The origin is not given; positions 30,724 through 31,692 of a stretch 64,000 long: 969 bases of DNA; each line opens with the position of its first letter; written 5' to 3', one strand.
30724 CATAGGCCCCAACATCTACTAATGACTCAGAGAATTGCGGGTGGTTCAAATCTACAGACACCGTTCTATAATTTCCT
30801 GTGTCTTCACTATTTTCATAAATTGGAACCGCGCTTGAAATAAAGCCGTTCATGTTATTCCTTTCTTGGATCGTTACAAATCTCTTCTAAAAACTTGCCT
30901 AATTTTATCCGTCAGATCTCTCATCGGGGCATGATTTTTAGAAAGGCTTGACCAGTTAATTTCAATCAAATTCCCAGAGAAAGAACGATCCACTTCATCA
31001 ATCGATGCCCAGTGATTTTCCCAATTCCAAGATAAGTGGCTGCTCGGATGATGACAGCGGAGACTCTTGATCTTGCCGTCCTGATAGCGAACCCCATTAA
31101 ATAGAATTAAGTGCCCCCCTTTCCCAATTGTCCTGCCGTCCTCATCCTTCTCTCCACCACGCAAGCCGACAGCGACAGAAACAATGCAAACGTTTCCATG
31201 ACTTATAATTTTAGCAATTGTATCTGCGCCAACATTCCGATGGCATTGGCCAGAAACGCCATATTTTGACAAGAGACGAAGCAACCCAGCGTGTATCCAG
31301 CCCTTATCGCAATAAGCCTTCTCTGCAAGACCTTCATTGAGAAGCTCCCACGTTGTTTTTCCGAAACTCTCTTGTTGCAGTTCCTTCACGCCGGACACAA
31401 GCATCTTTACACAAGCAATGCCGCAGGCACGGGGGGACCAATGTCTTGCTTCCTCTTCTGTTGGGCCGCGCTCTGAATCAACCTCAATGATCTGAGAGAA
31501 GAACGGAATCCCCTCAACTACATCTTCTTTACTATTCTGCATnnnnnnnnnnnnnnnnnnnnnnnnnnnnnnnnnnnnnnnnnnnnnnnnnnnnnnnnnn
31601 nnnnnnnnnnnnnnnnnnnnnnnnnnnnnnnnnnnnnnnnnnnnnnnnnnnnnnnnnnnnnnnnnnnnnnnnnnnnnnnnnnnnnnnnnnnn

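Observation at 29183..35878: Phage-borne operon that duplicates the D-Ala-D-Ala branch of peptidoglycan precursor synthesis (MurI, VanX-like, 2x Ddl, MurF-like, Nudix, C39-like peptidase, Cys-rich peptide)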

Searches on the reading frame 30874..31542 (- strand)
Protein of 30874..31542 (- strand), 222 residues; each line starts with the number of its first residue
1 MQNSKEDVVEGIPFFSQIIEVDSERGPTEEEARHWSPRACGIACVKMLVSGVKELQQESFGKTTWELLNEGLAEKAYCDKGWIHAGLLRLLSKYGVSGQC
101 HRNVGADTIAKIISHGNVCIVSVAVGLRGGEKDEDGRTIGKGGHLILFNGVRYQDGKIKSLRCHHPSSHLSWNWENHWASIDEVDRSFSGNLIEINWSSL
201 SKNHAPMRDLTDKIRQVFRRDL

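Call 3: search_protein_families(library=pfam, proteins=[window:30874-31542:-], max_evalue=0.01)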
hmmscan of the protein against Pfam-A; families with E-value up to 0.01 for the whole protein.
window:30874-31542:- (222 aa): 1 family
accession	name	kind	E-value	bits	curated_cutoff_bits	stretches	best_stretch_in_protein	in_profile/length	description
PF13529.12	Peptidase_C39_2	-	0.0008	20.4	24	1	12-155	3-134/143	Peptidase_C39 like family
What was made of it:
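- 30874..31542 (-): cytoplasmic C39-fold cysteine peptidase (222 aa). PF13529 scores 20.4, below the gathering score of 24 (call 3).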

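Call 4: search_protein_families(library=ncbifam, proteins=[window:30874-31542:-], max_evalue=0.01)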
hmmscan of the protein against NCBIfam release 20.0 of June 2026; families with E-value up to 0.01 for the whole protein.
window:30874-31542:- (222 aa): 0 families

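Call 14: search_protein_families(library=padloc, proteins=[window:30874-31542:-], max_evalue=0.01)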
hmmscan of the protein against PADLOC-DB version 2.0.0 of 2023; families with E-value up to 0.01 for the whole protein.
window:30874-31542:- (222 aa): 0 families

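Call 27: find_homologous_proteins(query=window:30874-31542:-)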
Query window:30874-31542:- (222 aa): 14 proteins with E <= 0.001 among 136 candidates.
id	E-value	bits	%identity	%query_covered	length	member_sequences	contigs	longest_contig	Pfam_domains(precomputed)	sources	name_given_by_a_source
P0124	1.9e-149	513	100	100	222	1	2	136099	-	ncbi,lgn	-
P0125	2.2e-79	284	56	100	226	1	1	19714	-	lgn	-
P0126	2.8e-78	281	57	95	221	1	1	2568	-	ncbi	-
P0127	4.5e-77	277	59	93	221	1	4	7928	-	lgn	-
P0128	6.6e-71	256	59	82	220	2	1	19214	-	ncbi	-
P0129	6.0e-70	253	52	90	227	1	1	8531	-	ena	-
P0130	8.2e-52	194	48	86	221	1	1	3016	-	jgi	jgi:hypothetical protein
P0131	1.3e-47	180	43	91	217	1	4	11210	-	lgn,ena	-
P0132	1.3e-42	164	45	84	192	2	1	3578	-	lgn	-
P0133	2.2e-37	147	48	61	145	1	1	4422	-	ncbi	ncbi:MAG: hypothetical protein AAF499_07060, partial [Pseudomonadota bacterium]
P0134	2.5e-34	137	39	87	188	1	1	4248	-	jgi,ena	-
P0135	2.9e-29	120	39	83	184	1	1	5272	-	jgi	jgi:hypothetical protein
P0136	2.4e-13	68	42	54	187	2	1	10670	-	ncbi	-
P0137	1.5e-12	65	35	82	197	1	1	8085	PF13529.14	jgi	jgi:Peptidase_C39 like family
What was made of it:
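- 30874..31542 (-): Only 14 clusters match among 5.8 billion (call 27).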

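Call 28: find_encoding_contigs(protein=P0124, flank=10000, max_places=3)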
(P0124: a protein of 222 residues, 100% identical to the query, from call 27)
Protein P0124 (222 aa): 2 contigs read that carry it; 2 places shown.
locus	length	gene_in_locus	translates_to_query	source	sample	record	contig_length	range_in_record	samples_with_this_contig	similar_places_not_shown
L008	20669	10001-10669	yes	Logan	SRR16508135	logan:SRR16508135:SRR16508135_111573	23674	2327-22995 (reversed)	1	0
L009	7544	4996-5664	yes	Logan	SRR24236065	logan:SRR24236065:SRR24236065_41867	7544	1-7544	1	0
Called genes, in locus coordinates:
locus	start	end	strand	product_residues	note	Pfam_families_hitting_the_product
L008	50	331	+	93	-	-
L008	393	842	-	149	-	-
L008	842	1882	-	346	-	PF09924:LPG_synthase_C (weak)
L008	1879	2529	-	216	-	PF01381:HTH_3 (faint)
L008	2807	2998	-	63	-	-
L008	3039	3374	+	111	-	-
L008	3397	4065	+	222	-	PF01381:HTH_3 (weak)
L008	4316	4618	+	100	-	-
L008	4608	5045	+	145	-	-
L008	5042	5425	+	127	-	PF12844:HTH_19, PF13560:HTH_31 (faint), PF01381:HTH_3 (weak)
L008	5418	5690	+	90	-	-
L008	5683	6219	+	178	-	PF00293:NUDIX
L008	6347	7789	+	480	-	PF01225:Mur_ligase (weak), PF08245:Mur_ligase_M, PF02875:Mur_ligase_C (weak)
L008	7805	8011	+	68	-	-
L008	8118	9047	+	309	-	PF01820:Dala_Dala_lig_N (weak), PF02655:ATP-grasp_3 (weak), PF03133:TTL (faint), PF07478:Dala_Dala_lig_C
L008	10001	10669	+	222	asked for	-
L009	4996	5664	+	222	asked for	-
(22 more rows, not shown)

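Call 29: find_encoding_contigs(protein=P0128, flank=10000, max_places=3)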
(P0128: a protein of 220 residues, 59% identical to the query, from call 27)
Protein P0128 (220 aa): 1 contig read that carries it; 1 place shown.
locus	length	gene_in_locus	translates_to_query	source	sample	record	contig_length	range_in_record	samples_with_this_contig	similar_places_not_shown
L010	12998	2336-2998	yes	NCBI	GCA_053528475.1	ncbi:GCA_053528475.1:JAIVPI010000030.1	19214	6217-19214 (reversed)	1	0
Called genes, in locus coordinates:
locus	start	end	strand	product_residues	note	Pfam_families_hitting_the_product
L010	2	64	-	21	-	?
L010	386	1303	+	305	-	PF01820:Dala_Dala_lig_N (weak), PF02655:ATP-grasp_3 (faint), PF14397:ATPgrasp_ST (faint), PF07478:Dala_Dala_lig_C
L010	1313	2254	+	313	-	PF14397:ATPgrasp_ST (faint), PF02655:ATP-grasp_3, PF01071:GARS_A (faint), PF07478:Dala_Dala_lig_C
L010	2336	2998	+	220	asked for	-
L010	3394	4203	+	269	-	PF13512:TPR_18, PF13525:YfiO, PF13174:TPR_6 (faint), PF13428:TPR_14 (faint), PF13432:TPR_16 (weak), PF14559:TPR_19 (faint)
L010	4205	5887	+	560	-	PF02463:SMC_N, PF13476:AAA_23, PF13304:AAA_21 (faint)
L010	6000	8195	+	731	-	PF22745:Nlig-Ia, PF01653:DNA_ligase_aden, PF03120:OB_DNA_ligase, PF03119:DNA_ligase_ZBD, PF14520:HHH_5 (faint), PF12826:HHH_2, PF00533:BRCT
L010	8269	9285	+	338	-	PF00990:GGDEF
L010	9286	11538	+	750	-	PF00580:UvrD-helicase, PF13245:AAA_19, PF13604:AAA_30 (faint), PF13361:UvrD_C, PF13538:UvrD_C_2 (faint)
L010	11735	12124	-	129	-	PF09923:DUF2155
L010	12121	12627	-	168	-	PF02470:MlaD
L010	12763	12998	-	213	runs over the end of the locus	PF01281:Ribosomal_L9_N, PF03948:Ribosomal_L9_C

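Call 31: find_related_loci(query=A1, collection=genome_contigs, flank=10000)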
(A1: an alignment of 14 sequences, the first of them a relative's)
Query A1 (222 aa) in genome_contigs; peptide patterns used: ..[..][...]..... (x = any residue, [..] = any of these).
27 stretches matched a pattern; 15 encode a relative of the query (tblastn E <= 1e-3); 15 distinct loci.
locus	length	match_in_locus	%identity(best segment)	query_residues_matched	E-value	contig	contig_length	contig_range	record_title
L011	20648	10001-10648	40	4-218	3e-49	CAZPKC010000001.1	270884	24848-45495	MAG TPA_asm: uncultured Rhodospirillaceae bacterium isolate binchicken_co3_43 genome assembly, contig: NODE_36_length_27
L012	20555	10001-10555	37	12-193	7e-41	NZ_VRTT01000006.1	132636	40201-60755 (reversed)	Paenibacillus sp. N3.4 NODE_6_length_132636_cov_6.43514_ID_11, whole genome shotgun sequence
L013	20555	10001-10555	37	12-193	1e-40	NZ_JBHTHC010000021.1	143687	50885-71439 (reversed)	Paenibacillus sp. GCM10027626 strain CGMCC 1.60098 GCM70027626_1, whole genome shotgun sequence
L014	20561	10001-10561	37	12-195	3e-40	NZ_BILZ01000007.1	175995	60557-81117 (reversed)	Paenibacillus kobensis NBRC 15729 PKO01S_CON000007, whole genome shotgun sequence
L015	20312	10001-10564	38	5-196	7e-40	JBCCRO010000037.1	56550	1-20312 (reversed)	MAG: Actinomycetota bacterium isolate P01_D01_bin.34 k141_1180806_length_56550_cov_29.9946, whole genome shotgun sequenc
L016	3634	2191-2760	36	3-195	3e-37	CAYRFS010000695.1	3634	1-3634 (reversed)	MAG TPA_asm: uncultured Acidimicrobiaceae bacterium isolate SRP237561_co1_99 genome assembly, contig: NODE_59839_length_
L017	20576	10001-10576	39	1-196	1e-36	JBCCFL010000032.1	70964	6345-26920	MAG: Actinomycetota bacterium isolate P01_B01_bin.18 k141_222684_length_70964_cov_55.3226, whole genome shotgun sequence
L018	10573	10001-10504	34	12-193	5e-19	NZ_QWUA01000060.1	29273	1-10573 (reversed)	Rummeliibacillus sp. POC4 contig00066, whole genome shotgun sequence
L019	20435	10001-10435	33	32-193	1e-17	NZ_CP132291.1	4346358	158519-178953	Rummeliibacillus pycnus strain X33 chromosome, complete genome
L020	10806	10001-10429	31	34-193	1e-15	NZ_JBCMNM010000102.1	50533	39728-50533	Rummeliibacillus pycnus strain BD-124 BD_124_contig_0000106, whole genome shotgun sequence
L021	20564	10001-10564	34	12-191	8e-26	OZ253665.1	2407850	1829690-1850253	MAG: Spirochaetia bacterium isolate f8dc601c-fc48-4767-9c06-4a3965c49648 genome assembly, chromosome: 1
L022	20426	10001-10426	30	32-190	8e-15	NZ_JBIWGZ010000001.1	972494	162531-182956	Rummeliibacillus sp. NPDC094406 NPDC094406_188_G6.ctg-0001, whole genome shotgun sequence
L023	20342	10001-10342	31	32-158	7e-15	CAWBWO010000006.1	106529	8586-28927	MAG: uncultured Planococcaceae bacterium isolate MFD07841.bin.2.61 genome assembly, contig: contig_26248, whole genome s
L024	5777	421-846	29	32-190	4e-14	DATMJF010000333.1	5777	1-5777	MAG TPA_asm: Rummeliibacillus sp. isolate SMAG_U13561 k141_44913, whole genome shotgun sequence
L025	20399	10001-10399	30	12-154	2e-12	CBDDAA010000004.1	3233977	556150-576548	MAG: Granulosicoccaceae bacterium isolate 212068ec-03f6-4731-bd46-ab028424148a genome assembly, contig: contig_4, whole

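Call 35: search_protein_families(library=pfam, proteins=[L012:4621-5664:+, L012:5661-6692:+, L012:6661-7224:+, L012:7253-8278:+, L012:8569-9138:+, L012:9848-10576:+, L012:11804-12112:+, L012:12835-13485:+, L012:13482-14459:+, L011:10647-11447:-], max_evalue=0.001)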
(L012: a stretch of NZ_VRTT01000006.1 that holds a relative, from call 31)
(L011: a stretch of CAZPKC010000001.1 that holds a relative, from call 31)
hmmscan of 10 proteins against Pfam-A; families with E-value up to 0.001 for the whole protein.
L012:4621-5664:+ (347 aa): 3 families
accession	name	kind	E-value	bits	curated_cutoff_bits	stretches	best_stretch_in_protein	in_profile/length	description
PF00005.33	ABC_tran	-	1.7e-26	93.9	25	1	33-200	2-137/137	ABC transporter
PF08352.17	oligo_HPY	-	4.8e-18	65.8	27.1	1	251-314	1-63/65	Oligopeptide/dipeptide transporter, C-terminal region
PF13304.12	AAA_21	-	1.4e-06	29.1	27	1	162-235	228-303/304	AAA domain, putative AbiEii toxin, Type IV TA system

L012:5661-6692:+ (343 aa): 6 families
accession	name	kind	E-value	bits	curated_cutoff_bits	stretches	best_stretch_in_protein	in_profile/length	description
PF00005.33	ABC_tran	-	1.6e-30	106.9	25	1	33-189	1-136/137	ABC transporter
PF08352.17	oligo_HPY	-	1.1e-21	77.4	27.1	1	241-306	1-65/65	Oligopeptide/dipeptide transporter, C-terminal region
PF02463.25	SMC_N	-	1.4e-06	28.4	40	1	44-235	25-212/220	RecF/RecN/SMC N terminal domain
PF13401.12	AAA_22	-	3.3e-06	27.9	27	1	46-218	8-121/130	AAA domain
PF13304.12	AAA_21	-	3.2e-05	24.6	27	0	154-225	230-303/304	AAA domain, putative AbiEii toxin, Type IV TA system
PF03205.20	MobB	-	0.00087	19.6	26.6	0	46-97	2-52/133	Molybdopterin guanine dinucleotide synthesis protein B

L012:6661-7224:+ (187 aa): 3 families
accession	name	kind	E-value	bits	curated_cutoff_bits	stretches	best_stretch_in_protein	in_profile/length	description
PF13419.12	HAD_2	-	7.1e-15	56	23.8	1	44-146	78-176/178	Haloacid dehalogenase-like hydrolase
PF00702.32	Hydrolase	-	1.2e-14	55.6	26.4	1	24-142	79-191/191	haloacid dehalogenase-like hydrolase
PF13242.12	Hydrolase_like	-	7.5e-08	32.6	22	1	100-147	3-47/75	HAD-hyrolase-like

L012:7253-8278:+ (341 aa): 4 families
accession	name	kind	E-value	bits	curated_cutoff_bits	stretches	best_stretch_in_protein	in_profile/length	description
PF13377.12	Peripla_BP_3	-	2.5e-25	89.9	26.5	1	170-338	2-167/167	Periplasmic binding protein-like domain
PF00356.27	LacI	-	4.9e-14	52.3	27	1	3-48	1-46/46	Bacterial regulatory proteins, lacI family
PF00532.27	Peripla_BP_1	-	5.5e-11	42.9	22.2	1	76-315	15-261/281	Periplasmic binding proteins and sugar binding domain of LacI family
PF13407.12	Peripla_BP_4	-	5e-05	23.4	35.1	1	133-283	76-218/258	Periplasmic binding protein domain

L012:8569-9138:+ (189 aa): 2 families
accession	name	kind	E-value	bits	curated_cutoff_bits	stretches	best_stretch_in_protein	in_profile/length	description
PF02834.22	LigT_PEase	-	4.2e-20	72.2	23.3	1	15-97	1-87/87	LigT like Phosphoesterase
PF13563.12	2_5_RNA_ligase2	-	2.3e-11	44.4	27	1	21-171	5-149/152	2'-5' RNA ligase superfamily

L012:9848-10576:+ (242 aa): 1 family
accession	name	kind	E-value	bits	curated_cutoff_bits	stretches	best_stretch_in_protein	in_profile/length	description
PF13529.12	Peptidase_C39_2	-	1.1e-08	36.2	24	1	75-209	11-142/143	Peptidase_C39 like family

L012:11804-12112:+ (102 aa): 0 families

L012:12835-13485:+ (216 aa): 1 family
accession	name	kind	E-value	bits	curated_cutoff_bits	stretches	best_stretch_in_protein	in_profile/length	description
PF00440.29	TetR_N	-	9.1e-17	61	24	1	24-69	1-46/47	Bacterial regulatory proteins, tetR family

L012:13482-14459:+ (325 aa): 8 families
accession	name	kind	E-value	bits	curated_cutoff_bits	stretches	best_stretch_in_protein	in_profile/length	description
PF02129.25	Peptidase_S15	-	4.2e-13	50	23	1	107-204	28-128/262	X-Pro dipeptidyl-peptidase (S15 family)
PF12146.15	Hydrolase_4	-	1.4e-11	44.6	27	1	97-201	3-106/239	Serine aminopeptidase, S33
PF00326.27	Peptidase_S9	-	1.3e-09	38.3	22.6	1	149-324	40-212/213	Prolyl oligopeptidase family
PF00561.26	Abhydrolase_1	-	3.5e-09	37.1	25.8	1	100-207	2-111/245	alpha/beta hydrolase fold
PF12697.13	Abhydrolase_6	-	9.9e-07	30.1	26.3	1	101-225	1-114/217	Alpha/beta hydrolase family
PF01738.24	DLH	-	2.4e-06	27.7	21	1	95-201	10-126/217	Dienelactone hydrolase family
PF20434.5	BD-FAE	-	9.3e-06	25.7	26.8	0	243-283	176-215/215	BD-FAE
PF03959.19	FSH1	-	0.00012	22.3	21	0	170-299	99-199/211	Serine hydrolase (FSH1)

L011:10647-11447:- (266 aa): 1 family
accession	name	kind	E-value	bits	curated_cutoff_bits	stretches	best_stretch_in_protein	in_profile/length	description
PF00459.30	Inositol_P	-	7.5e-57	193.3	27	1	7-258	5-262/271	Inositol monophosphatase family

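Call 43: search_protein_families(library=pfam, proteins=[L025:10528-11706:+, L025:11687-12793:+, L025:6363-7877:+, L025:9088-9996:+, L021:8028-8972:+, L021:6418-7968:+, L021:10713-11783:-, L011:11089-12009:+, L011:8290-9333:-, L015:8732-10582:+], max_evalue=0.001)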
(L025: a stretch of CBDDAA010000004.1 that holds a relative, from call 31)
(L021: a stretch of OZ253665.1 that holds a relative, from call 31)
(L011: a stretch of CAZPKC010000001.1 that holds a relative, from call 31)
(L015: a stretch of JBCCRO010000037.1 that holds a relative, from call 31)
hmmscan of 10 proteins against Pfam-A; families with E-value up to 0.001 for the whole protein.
L025:10528-11706:+ (392 aa): 1 family
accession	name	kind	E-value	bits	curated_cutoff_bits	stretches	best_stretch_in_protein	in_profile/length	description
PF13535.11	ATP-grasp_4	-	2e-14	54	27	1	145-295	2-158/160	ATP-grasp domain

L025:11687-12793:+ (368 aa): 3 families
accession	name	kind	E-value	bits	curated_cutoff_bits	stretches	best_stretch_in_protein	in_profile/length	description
PF13378.12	MR_MLE_C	-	1.1e-47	163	29.4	1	161-367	6-213/219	Enolase C-terminal domain-like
PF02746.21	MR_MLE_N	-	4.5e-11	43.4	22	1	26-136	12-117/117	Mandelate racemase / muconate lactonizing enzyme, N-terminal domain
PF07476.17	MAAL_C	-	1e-06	28.5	27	1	239-326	123-216/249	Methylaspartate ammonia-lyase C-terminus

L025:6363-7877:+ (504 aa): 10 families
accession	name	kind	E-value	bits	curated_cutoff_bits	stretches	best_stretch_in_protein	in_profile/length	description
PF01078.27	Mg_chelatase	-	1.8e-94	315.4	20.3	1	193-395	1-203/207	Magnesium chelatase, subunit ChlI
PF13541.12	ChlI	-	1.5e-46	157.7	27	1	21-142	1-121/121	Subunit ChlI of Mg-chelatase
PF13335.12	Mg_chelatase_C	-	1.7e-30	105.9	26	1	406-498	1-94/94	Magnesium chelatase, subunit ChlI C-terminal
PF00493.29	MCM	-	5.4e-13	49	23.3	1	290-391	113-204/224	MCM P-loop domain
PF07728.20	AAA_5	-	3.7e-11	43.6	22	1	216-352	1-125/139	AAA domain (dynein-related subfamily)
PF00158.32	Sigma54_activat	-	3e-07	30.7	20.2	0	288-349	83-142/168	Sigma-54 interaction domain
PF00004.35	AAA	-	0.0002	22.3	21.2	0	217-310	1-69/131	ATPase family associated with various cellular activities (AAA)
PF13191.12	AAA_16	-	0.00027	21.9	32.6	1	203-235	12-45/167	AAA ATPase domain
PF20030.5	bpMoxR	-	0.0007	19.2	27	0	203-235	20-52/205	MoxR domain in the MoxR-vWA-beta-propeller ternary systems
PF05496.18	RuvB_N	-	0.00098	19.3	27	0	194-232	6-51/159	Holliday junction DNA helicase RuvB P-loop domain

L025:9088-9996:+ (302 aa): 4 families
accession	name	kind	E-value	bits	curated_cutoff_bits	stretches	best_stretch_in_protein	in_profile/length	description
PF07478.18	Dala_Dala_lig_C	-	7.8e-31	107.6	24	1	99-295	7-202/204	D-ala D-ala ligase C-terminus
PF01820.27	Dala_Dala_lig_N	-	3.1e-10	41.1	34.6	1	38-76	83-121/121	D-ala D-ala ligase N-terminus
PF02655.19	ATP-grasp_3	-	0.00028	21.5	23.2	1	84-266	1-154/160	ATP-grasp domain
PF14398.11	ATPgrasp_YheCD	-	0.00055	19.7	26.8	0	227-276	188-234/255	YheC/D like ATP-grasp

L021:8028-8972:+ (314 aa): 1 family
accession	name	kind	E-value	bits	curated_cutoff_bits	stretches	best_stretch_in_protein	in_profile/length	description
PF03606.21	DcuC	-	1.1e-54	186.1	23.1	1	16-252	1-229/461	C4-dicarboxylate anaerobic carrier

L021:6418-7968:+ (516 aa): 2 families
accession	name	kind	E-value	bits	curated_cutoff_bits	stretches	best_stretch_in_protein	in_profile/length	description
PF01546.33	Peptidase_M20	-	2.6e-17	63.9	24.6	1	96-493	2-195/206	Peptidase family M20/M25/M40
PF07687.19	M20_dimer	-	2.1e-12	47.3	21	1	230-316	2-105/107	Peptidase dimerisation domain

L021:10713-11783:- (356 aa): 3 families
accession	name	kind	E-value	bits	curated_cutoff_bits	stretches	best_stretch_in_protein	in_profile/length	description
PF00702.32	Hydrolase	-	5.2e-10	40.5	26.4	1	85-315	1-191/191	haloacid dehalogenase-like hydrolase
PF13419.12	HAD_2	-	1.6e-07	32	23.8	1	196-319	61-176/178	Haloacid dehalogenase-like hydrolase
PF13242.12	Hydrolase_like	-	1.2e-06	28.8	22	1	272-349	2-72/75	HAD-hyrolase-like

L011:11089-12009:+ (306 aa): 0 families

L011:8290-9333:- (347 aa): 4 families
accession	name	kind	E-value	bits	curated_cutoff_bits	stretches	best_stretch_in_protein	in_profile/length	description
PF00691.25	OmpA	-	1.8e-18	67.1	27.2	1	244-339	1-98/98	OmpA family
PF13505.12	OMP_b-brl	-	4e-15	56.8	28.7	1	10-207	3-175/175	Outer membrane protein beta-barrel domain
PF02462.21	Opacity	-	9e-07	29.5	21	1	66-207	1-126/126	Opacity family porin protein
PF01617.23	Surface_Ag_2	-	3.4e-05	23.9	22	1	95-142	129-168/247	Surface antigen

L015:8732-10582:+ (616 aa): 1 family
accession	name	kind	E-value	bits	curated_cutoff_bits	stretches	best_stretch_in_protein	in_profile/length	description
PF13529.12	Peptidase_C39_2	-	2e-07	32.1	24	1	436-570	8-134/143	Peptidase_C39 like family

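Call 46: find_related_loci(query=A1, collection=viral_contigs, flank=10000)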
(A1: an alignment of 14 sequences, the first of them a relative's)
Query A1 (222 aa) in viral_contigs; peptide patterns used: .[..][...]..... (x = any residue, [..] = any of these).
22 stretches matched a pattern, but none encodes a relative of the query by tblastn (E <= 1e-3).
